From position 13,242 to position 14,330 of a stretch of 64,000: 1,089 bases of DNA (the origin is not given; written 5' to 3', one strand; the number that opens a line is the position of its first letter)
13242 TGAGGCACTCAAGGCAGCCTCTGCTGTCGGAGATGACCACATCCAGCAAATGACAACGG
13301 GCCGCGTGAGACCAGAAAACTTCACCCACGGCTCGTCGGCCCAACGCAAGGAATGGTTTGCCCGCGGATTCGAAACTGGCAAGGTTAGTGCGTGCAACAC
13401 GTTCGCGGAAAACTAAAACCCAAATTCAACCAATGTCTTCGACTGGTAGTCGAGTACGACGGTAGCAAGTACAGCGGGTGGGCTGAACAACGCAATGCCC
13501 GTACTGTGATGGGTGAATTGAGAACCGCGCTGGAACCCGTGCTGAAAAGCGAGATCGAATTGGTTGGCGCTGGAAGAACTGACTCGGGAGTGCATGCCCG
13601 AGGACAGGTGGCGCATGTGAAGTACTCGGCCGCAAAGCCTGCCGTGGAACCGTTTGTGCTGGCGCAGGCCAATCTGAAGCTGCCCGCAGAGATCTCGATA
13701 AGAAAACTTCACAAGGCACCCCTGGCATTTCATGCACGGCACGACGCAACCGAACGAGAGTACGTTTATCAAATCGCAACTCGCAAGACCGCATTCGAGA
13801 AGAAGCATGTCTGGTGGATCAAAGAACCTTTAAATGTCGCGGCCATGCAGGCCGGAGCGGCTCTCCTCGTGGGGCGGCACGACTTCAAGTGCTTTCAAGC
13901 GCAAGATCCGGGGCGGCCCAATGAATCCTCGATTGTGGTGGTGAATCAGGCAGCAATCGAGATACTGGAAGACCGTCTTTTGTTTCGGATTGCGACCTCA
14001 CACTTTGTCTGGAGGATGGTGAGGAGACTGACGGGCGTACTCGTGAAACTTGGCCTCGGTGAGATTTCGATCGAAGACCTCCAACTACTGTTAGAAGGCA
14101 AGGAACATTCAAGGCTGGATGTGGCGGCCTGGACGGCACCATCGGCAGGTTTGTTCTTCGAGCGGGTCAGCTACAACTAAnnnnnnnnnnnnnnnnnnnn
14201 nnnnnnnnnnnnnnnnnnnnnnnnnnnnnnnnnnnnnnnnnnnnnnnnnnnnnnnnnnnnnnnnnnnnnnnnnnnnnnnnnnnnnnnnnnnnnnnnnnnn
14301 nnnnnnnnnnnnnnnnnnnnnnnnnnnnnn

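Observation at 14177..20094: Operon for exported sugar oxidation that pairs a GMC dehydrogenase with an ActA/QrcA-like pentaheme cytochrome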

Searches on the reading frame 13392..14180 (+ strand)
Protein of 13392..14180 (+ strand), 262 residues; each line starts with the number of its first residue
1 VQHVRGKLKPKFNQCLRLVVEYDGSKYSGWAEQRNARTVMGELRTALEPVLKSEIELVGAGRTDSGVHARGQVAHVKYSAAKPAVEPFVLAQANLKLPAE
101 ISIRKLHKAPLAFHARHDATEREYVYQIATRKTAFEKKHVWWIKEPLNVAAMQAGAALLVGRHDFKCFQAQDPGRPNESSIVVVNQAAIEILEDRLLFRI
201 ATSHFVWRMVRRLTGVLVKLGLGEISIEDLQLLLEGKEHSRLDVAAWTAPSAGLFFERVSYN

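Call 3: search_protein_families(library=pfam, proteins=[window:13392-14180:+], max_evalue=0.01)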
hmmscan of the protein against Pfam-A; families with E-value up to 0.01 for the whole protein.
window:13392-14180:+ (262 aa): 1 family
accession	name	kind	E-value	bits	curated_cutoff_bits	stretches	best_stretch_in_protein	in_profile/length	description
PF01416.25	PseudoU_synth_1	-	2.5e-28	99.1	23.3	2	156-262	2-108/108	tRNA pseudouridine synthase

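Call 4: search_protein_families(library=ncbifam, proteins=[window:13392-14180:+], max_evalue=0.01)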
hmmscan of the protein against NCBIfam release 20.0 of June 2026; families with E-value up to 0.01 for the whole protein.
window:13392-14180:+ (262 aa): 2 families
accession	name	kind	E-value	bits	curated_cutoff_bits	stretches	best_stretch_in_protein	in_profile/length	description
TIGR00071.1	hisT_truA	equivalog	1.1e-47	162.7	142.85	1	15-245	2-220/228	tRNA pseudouridine(38-40) synthase TruA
NF000622.1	PRK00021.3-3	equivalog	6.5e-23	81.6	308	1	20-261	5-227/265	tRNA pseudouridine(38-40) synthase TruA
